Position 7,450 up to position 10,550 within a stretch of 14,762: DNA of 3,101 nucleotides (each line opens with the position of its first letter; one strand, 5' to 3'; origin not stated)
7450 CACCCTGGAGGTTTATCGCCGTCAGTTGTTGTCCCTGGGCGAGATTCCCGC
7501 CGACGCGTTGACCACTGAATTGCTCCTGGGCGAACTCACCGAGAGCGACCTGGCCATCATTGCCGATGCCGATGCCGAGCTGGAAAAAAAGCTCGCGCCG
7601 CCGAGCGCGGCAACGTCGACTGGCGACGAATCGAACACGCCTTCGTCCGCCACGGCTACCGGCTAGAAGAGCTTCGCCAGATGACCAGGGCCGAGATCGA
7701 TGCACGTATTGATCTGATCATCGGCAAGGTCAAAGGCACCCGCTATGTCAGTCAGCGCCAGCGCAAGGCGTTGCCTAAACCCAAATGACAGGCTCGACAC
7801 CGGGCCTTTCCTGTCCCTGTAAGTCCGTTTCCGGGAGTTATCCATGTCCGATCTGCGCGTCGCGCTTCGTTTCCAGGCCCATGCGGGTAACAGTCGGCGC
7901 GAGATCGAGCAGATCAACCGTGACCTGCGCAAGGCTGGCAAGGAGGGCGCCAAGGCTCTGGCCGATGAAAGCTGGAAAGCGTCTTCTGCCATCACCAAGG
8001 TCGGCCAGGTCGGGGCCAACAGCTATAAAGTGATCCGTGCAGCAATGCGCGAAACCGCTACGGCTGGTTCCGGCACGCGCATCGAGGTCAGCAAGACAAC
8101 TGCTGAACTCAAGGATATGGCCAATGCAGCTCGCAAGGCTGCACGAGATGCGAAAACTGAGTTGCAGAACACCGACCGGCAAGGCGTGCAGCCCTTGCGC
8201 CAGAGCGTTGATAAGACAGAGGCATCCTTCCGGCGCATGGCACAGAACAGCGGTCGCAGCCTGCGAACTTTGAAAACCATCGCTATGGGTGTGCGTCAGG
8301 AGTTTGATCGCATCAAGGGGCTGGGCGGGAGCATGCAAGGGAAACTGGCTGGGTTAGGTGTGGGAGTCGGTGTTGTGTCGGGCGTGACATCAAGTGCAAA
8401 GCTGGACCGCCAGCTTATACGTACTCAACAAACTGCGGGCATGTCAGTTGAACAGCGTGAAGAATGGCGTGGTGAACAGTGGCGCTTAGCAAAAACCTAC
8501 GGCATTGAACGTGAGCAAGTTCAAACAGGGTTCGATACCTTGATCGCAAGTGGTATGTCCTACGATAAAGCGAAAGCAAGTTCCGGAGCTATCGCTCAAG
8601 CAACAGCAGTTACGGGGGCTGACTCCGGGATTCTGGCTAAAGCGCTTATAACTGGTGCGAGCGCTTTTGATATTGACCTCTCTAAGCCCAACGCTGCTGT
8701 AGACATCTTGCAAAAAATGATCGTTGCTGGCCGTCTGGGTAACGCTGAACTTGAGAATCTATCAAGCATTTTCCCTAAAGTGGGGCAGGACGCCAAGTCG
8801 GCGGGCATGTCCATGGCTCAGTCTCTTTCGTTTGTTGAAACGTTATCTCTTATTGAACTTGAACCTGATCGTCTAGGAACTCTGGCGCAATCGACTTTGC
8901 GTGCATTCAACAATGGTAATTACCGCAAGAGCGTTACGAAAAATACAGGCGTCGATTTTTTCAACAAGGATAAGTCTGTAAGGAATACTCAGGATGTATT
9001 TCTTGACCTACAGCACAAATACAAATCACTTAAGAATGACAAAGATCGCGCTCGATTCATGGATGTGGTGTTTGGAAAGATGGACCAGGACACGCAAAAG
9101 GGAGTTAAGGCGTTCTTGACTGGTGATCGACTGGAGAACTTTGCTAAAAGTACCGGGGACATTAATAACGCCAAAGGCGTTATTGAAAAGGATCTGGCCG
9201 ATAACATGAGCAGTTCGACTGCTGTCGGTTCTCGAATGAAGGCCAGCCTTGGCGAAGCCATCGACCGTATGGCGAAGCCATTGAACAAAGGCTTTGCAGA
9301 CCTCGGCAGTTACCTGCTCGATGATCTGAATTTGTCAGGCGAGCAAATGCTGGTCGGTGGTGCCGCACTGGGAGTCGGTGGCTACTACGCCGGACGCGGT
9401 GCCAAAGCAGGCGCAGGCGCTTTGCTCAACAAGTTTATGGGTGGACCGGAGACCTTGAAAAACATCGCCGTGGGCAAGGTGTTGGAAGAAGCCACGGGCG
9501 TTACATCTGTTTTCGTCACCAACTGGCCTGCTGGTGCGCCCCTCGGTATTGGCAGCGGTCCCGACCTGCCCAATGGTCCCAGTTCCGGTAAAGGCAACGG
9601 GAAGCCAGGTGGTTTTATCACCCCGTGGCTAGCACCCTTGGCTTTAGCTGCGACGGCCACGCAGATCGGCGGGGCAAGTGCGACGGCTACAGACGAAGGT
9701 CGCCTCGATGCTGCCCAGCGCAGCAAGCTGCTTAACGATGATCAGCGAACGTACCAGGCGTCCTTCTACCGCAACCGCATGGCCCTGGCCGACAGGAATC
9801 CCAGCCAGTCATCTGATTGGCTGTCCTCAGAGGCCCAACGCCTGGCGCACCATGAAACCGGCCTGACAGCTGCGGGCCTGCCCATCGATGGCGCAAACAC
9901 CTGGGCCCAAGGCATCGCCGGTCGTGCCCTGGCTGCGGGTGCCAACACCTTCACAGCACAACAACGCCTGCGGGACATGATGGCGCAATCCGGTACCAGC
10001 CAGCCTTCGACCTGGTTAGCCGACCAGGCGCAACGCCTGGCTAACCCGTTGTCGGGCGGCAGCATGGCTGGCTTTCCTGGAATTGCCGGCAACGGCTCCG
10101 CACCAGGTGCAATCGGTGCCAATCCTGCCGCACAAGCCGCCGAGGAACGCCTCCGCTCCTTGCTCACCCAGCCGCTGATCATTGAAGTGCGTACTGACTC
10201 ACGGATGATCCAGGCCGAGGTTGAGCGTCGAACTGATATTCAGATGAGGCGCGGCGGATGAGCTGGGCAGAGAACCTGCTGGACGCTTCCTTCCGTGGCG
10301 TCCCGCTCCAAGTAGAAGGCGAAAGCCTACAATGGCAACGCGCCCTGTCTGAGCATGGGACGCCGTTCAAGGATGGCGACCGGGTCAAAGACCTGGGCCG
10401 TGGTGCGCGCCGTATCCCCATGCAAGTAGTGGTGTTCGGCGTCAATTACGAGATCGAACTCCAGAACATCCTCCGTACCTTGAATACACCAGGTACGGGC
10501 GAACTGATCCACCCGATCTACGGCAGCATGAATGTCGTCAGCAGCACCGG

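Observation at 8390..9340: Low-GC mosaic block inside the tape measure gene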

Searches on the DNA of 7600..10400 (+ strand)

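Call 8: search_dna_similar(query=window:8390-9340:+, collection=phages, mode=distant, max_rows=30)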
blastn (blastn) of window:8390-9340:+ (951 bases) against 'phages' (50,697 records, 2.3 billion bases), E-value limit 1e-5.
Records with a match: 4; places in all: 4; records where one place covers at least 80% of the query: 1.
Best place of each record, by identity: 80-90% 1; 60-80% 3.
By first word of the organism name: Bacteriophage 4.
By host as written in the record: - 4.
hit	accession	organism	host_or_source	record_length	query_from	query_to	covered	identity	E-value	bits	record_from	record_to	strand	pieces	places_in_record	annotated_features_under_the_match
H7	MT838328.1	Bacteriophage sp.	human fecal samples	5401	1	951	100%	88.0%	0e+0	1202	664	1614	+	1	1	record has no annotation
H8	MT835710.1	Bacteriophage sp.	human fecal samples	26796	322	951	39%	69.2%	4e-12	151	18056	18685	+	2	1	record has no annotation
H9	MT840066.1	Bacteriophage sp.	human fecal samples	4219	844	951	11%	75.0%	2e-10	74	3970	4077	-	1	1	record has no annotation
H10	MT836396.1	Bacteriophage sp.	human fecal samples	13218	844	951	11%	74.1%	2e-9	70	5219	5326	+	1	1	record has no annotation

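Call 37: search_rna_families(source=window, start=7600, end=10400, threshold=evalue, max_evalue=1)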
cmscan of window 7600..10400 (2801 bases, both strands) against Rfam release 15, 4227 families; matches with E-value up to 1: 1.
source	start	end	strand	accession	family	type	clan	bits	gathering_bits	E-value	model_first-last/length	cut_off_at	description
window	7688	7739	+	RF01194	sn2903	Gene; snRNA; snoRNA; CD-box;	CL00066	18.7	50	0.73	1-91/91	no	Small nucleolar RNA sn2903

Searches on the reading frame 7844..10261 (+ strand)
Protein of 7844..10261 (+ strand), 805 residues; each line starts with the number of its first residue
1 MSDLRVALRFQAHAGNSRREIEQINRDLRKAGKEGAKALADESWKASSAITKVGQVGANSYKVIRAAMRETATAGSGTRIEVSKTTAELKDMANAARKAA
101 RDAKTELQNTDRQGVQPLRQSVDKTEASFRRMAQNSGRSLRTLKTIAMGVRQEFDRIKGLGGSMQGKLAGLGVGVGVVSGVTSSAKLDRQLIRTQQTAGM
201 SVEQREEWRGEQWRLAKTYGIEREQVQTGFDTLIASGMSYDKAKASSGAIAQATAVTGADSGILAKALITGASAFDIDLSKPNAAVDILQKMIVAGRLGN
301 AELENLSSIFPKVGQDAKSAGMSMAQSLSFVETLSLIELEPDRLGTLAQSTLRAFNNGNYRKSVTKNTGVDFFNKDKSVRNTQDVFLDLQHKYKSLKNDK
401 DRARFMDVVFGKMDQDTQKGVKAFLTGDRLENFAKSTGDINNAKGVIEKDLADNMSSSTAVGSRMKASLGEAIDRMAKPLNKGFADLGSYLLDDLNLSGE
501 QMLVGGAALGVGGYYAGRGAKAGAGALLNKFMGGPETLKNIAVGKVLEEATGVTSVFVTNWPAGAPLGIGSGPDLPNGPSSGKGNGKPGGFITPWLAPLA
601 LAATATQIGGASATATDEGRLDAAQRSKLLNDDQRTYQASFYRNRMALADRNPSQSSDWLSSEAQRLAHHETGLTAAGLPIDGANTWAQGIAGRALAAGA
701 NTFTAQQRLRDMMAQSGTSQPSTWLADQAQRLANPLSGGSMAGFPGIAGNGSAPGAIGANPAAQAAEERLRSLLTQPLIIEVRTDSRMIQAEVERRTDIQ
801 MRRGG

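Call 6: search_protein_families(library=pfam, proteins=[window:7844-10261:+], max_evalue=0.01)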
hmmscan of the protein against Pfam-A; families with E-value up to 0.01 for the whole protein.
window:7844-10261:+ (805 aa): 1 family
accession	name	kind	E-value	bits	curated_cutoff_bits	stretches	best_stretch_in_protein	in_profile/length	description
PF10145.14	PhageMin_Tail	-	1.4e-20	74.5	33.2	1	215-411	7-201/201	Phage-related minor tail protein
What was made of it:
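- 8486..9076 (+): PF10145 PhageMin_Tail domain (aa 215-411). call 6, E = 1.4e-20
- Checked: The block lies in an 805-aa ORF at 7844-10261 whose residues 215-411 match PF10145 PhageMin_Tail (E = 1.4e-20, call 6), so 'central core of the tape measure' is correct.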

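Call 16: find_related_loci(query=window:7844-10258:+, collection=genome_contigs, flank=6000)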
Query window:7844-10258:+ (805 aa) in genome_contigs; peptide patterns used: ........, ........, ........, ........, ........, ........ (x = any residue, [..] = any of these).
79 stretches matched a pattern; 6 encode a relative of the query (tblastn E <= 1e-3); 6 distinct loci.
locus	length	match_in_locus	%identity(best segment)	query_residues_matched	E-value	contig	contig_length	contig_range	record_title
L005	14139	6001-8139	85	1-715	0e+0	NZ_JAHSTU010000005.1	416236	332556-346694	Pseudomonas azerbaijanoccidentalis strain SWRI74 5, whole genome shotgun sequence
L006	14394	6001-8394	74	2-805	0e+0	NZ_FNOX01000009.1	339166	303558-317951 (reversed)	Pseudomonas salomonii strain ICMP 14252, whole genome shotgun sequence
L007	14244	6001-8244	67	2-804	0e+0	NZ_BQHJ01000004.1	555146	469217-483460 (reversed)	Pseudomonas pseudonitroreducens strain BML-PP015 sequence04, whole genome shotgun sequence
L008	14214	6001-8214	71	2-805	0e+0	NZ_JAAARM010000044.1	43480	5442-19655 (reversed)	Pseudomonas sp. Fl4BN1 NODE_44_length_43480_cov_25.653, whole genome shotgun sequence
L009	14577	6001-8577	57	1-804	0e+0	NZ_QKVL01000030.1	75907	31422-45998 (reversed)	Pseudomonas huaxiensis strain WCHPs060044 30, whole genome shotgun sequence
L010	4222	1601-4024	50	2-803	0e+0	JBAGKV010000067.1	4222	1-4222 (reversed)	Janthinobacterium sp. LPB2021202312-11-4 67, whole genome shotgun sequence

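Call 22: find_related_loci(query=window:7844-10258:+, collection=viral_contigs, flank=4000)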
Query window:7844-10258:+ (805 aa) in viral_contigs; peptide patterns used: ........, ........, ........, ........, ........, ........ (x = any residue, [..] = any of these).
46 stretches matched a pattern; 35 encode a relative of the query (tblastn E <= 1e-3); 34 distinct loci.
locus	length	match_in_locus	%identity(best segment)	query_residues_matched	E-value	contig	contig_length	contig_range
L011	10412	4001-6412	88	2-805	0e+0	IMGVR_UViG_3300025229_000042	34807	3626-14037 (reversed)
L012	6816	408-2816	86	1-805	0e+0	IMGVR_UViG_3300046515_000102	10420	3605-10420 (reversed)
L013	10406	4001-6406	87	2-805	0e+0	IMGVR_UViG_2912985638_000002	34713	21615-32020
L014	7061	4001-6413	96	1-805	0e+0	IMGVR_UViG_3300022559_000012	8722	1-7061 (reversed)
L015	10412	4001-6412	84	2-805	0e+0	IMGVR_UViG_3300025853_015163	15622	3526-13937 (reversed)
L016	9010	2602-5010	79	1-805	0e+0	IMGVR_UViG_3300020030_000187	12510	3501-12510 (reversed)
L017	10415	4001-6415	78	1-805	0e+0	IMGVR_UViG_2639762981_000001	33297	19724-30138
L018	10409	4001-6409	77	1-805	0e+0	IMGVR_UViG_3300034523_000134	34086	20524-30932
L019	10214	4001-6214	87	2-805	0e+0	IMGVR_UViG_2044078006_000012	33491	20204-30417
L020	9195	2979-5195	88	2-805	0e+0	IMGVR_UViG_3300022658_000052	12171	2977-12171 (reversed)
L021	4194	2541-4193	97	1-551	0e+0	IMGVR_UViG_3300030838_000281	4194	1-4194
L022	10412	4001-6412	72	2-805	0e+0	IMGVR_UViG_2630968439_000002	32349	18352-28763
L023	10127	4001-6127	80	2-713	0e+0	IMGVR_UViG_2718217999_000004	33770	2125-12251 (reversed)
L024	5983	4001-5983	88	2-662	0e+0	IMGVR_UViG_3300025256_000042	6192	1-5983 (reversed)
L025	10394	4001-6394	74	2-805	0e+0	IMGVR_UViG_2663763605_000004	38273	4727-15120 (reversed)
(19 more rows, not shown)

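Call 31: search_dna_similar(query=window:7844-10258:+, collection=phages, mode=protein, max_rows=30)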
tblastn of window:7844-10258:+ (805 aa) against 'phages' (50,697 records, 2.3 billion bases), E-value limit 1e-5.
Records with a match: 4; places in all: 4; records where one place covers at least 80% of the query: 3.
Best place of each record, by identity: 95-99% 1; 60-80% 3.
By first word of the organism name: Bacteriophage 4.
By host as written in the record: - 4.
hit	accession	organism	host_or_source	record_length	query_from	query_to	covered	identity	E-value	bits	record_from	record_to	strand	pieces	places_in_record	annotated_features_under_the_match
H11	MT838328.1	Bacteriophage sp.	human fecal samples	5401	1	805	100%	95.7%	0e+0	1288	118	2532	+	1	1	record has no annotation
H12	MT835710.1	Bacteriophage sp.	human fecal samples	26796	1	805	100%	78.5%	0e+0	1036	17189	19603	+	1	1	record has no annotation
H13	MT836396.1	Bacteriophage sp.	human fecal samples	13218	1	805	100%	75.9%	0e+0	1007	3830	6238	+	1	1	record has no annotation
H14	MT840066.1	Bacteriophage sp.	human fecal samples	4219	417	805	48%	76.1%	5e-149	477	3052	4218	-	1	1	record has no annotation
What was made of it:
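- Closest known: Phage Mu gp42 tape measure and the Mu tail module. Different: Only four unannotated metagenomic contigs match (call 31).
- Tried and rejected: Cultured-phage relatives: tblastn against 50,697 phage records found only four unannotated faecal-metagenome contigs (call 31).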
